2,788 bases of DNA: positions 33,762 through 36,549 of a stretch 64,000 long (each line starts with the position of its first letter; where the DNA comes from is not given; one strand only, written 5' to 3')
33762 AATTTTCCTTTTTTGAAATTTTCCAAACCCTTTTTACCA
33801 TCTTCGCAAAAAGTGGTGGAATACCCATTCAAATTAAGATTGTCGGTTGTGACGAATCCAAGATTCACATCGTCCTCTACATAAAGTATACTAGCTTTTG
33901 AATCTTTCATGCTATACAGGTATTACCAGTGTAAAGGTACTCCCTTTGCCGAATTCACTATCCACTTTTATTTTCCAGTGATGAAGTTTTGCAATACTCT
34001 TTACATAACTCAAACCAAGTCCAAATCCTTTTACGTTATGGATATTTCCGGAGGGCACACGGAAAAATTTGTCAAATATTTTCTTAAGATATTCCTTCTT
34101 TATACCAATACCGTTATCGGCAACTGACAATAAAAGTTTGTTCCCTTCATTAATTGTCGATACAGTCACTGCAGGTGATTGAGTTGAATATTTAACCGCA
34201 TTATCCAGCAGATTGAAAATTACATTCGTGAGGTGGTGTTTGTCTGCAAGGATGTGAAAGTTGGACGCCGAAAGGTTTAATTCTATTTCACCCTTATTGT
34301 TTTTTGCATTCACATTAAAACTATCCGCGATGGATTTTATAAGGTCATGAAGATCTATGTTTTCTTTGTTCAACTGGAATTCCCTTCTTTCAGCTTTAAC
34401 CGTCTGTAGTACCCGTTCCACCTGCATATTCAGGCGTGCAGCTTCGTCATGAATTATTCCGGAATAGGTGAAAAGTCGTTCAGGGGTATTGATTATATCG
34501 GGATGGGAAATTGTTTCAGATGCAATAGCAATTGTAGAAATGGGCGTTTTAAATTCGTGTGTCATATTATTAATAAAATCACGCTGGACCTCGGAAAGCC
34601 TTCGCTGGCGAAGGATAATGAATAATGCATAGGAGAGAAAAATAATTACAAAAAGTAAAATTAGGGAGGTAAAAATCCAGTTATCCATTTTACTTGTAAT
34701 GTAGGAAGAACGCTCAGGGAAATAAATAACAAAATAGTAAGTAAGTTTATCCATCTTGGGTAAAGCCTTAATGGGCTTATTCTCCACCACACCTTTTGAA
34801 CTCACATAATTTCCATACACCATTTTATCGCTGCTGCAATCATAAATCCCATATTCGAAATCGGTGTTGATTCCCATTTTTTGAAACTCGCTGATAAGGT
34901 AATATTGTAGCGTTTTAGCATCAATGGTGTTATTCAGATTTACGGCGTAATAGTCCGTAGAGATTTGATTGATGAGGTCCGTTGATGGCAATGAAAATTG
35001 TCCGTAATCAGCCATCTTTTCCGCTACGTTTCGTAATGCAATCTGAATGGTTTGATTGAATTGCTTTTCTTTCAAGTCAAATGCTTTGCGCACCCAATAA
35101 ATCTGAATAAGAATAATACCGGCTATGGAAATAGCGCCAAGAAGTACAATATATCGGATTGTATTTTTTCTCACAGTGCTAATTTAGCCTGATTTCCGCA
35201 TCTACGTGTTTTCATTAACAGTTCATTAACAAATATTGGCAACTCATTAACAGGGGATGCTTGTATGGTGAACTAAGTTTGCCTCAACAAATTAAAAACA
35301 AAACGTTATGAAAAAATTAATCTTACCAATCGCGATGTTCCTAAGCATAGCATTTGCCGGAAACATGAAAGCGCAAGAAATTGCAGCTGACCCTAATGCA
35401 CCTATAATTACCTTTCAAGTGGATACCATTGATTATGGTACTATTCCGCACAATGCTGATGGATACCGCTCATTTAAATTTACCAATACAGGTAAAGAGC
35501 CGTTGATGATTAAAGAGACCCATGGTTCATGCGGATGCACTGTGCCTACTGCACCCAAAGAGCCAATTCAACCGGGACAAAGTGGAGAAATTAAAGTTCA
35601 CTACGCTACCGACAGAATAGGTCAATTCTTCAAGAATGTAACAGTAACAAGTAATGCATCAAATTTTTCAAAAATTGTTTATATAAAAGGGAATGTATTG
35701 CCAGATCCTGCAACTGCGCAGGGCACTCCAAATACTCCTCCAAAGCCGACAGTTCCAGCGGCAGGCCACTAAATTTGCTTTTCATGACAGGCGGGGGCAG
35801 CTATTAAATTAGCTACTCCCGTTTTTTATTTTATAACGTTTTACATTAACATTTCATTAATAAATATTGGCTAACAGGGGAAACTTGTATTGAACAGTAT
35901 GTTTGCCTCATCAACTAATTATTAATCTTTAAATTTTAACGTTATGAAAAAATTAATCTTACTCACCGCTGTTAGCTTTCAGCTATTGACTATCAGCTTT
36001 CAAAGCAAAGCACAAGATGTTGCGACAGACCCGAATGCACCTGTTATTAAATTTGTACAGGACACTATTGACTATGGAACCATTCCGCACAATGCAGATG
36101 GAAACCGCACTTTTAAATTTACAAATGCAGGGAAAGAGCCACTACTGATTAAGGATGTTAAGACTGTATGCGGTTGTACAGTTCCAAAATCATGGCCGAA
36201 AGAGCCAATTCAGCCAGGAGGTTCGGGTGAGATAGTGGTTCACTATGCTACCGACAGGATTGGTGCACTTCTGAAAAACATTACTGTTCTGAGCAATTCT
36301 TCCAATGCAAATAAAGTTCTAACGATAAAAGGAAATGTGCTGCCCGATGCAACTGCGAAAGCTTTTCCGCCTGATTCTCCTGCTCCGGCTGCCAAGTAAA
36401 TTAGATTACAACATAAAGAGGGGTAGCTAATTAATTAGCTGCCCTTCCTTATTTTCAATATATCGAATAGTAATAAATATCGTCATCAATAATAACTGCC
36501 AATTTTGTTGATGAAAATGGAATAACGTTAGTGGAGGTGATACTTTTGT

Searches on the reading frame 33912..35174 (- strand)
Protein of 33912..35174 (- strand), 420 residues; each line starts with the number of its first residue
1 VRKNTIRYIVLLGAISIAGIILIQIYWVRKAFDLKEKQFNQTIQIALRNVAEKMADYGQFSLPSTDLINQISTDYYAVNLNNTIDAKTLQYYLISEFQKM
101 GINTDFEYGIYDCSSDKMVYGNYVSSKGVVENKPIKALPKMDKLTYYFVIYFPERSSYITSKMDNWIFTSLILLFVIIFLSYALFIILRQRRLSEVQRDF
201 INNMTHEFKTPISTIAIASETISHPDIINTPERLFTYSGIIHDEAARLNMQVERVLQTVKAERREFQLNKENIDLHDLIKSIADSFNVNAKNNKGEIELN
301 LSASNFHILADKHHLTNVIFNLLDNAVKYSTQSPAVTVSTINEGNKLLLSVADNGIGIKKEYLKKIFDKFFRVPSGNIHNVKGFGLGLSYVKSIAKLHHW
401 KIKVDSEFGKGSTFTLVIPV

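Call 30: search_protein_families(library=pfam, proteins=[window:33912-35174:-])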
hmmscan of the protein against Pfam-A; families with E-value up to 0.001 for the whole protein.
window:33912-35174:- (420 aa): 2 families
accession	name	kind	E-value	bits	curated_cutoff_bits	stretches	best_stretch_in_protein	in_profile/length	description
PF02518.31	HATPase_c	-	3.8e-26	92.1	26.4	1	311-419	2-108/111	Histidine kinase-, DNA gyrase B-, and HSP90-like ATPase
PF00512.31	HisKA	-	9e-09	35.7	26.9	1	197-262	2-64/66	His Kinase A (phospho-acceptor) domain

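Call 77: search_protein_families(library=ncbifam, proteins=[window:33912-35174:-], max_evalue=0.00001)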
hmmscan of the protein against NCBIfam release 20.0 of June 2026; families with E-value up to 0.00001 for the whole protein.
window:33912-35174:- (420 aa): 80 families (the best 25 are shown)
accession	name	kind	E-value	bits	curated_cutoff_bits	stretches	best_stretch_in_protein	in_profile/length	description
NF046044.1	PnpS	equivalog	7.5e-57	193.1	400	1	189-419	162-390/390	two-component system histidine kinase PnpS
TIGR02966.1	phoR_proteo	equivalog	1.1e-48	166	334.2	1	189-417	106-332/333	phosphate regulon sensor histidine kinase PhoR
NF033092.0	HK_WalK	equivalog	5.9e-47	160.5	725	1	189-420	364-594/594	cell wall metabolism sensor histidine kinase WalK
NF047874.1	MASE3_PAS_HK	subfamily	1.9e-41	142.6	560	1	191-420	392-625/655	MASE3 domain-containing sensor histidine kinase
NF008312.0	PRK11100.1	equivalog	5.6e-39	134.3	356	1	199-419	258-473/477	two-component system sensor histidine kinase CreC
NF041735.1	hist_kin_RppB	equivalog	4.1e-38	131.3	400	1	197-419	216-438/438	two-component system sensor histidine kinase RppB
NF045595.1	HK_scytonemin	equivalog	5.8e-36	124.1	865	1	189-419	407-634/637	scytonemin biosynthesis sensor histidine kinase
NF006800.0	PRK09303.1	equivalog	1.4e-35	123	342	1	196-420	150-377/383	histidine kinase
NF040691.1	MtrAB_MtrB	equivalog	6e-35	121.2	450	1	187-419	261-491/507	MtrAB system histidine kinase MtrB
TIGR01386.1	cztS_silS_copS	subfamily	1.4e-32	113.3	292.55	1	197-418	241-456/457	heavy metal sensor histidine kinase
NF033093.1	HK_VicK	exception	1.7e-32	112.6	680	1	195-419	207-434/448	cell wall metabolism sensor histidine kinase VicK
NF045903.1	CuHisKinLciSLeg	equivalog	2.1e-32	112.9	700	1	198-418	140-356/357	copper-responsive two-component system sensor histidine kinase LciS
NF041947.1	LuxQ_Vibrio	equivalog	1e-31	109.7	1200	1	194-420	469-696/843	quorum-sensing autoinducer 2 sensor kinase/phosphatase LuxQ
NF041210.1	his_kin_PieS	equivalog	7.1e-31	107.7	850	1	194-419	247-469/474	two component system sensor histidine kinase PieS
NF045911.1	TCSHisKinNblS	equivalog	2.7e-30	105.3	1000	1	187-416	378-616/621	two-component system sensor histidine kinase NblS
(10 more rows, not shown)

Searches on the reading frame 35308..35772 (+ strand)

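Call 12: search_protein_families(library=pfam, proteins=[window:35308-35772:+])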
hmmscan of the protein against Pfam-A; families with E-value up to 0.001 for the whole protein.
window:35308-35772:+ (154 aa): 2 families
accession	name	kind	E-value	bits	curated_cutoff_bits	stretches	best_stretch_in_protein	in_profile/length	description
PF07610.17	DUF1573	-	4.6e-31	107.2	26.1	1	34-130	1-98/98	Protein of unknown function (DUF1573)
PF22544.2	HYDIN_VesB_CFA65-like_Ig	-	3.5e-13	50.1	25.5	1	32-129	1-100/100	HYDIN/CFA65/VesB-like, Ig-like domain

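Call 77: search_protein_families(library=ncbifam, proteins=[window:35308-35772:+], max_evalue=0.00001)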
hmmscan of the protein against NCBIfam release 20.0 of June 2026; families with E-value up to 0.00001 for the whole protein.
window:35308-35772:+ (154 aa): 2 families
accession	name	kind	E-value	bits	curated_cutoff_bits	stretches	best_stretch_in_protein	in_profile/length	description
NF041425.1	OS_HP2_seleno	subfamily_domain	4.8e-12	46.1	100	1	43-130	8-97/98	OS_HP2 family (seleno)protein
NF012200.0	choice_anch_D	domain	3.1e-07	30.9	45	1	28-119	11-107/108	choice-of-anchor D domain-containing protein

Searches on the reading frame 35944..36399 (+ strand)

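Call 12: search_protein_families(library=pfam, proteins=[window:35944-36399:+])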
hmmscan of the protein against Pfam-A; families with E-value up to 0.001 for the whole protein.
window:35944-36399:+ (151 aa): 2 families
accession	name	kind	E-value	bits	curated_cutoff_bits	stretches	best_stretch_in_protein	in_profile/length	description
PF07610.17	DUF1573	-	1e-30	106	26.1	1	35-132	1-98/98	Protein of unknown function (DUF1573)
PF22544.2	HYDIN_VesB_CFA65-like_Ig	-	4.1e-13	49.9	25.5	1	33-131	1-100/100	HYDIN/CFA65/VesB-like, Ig-like domain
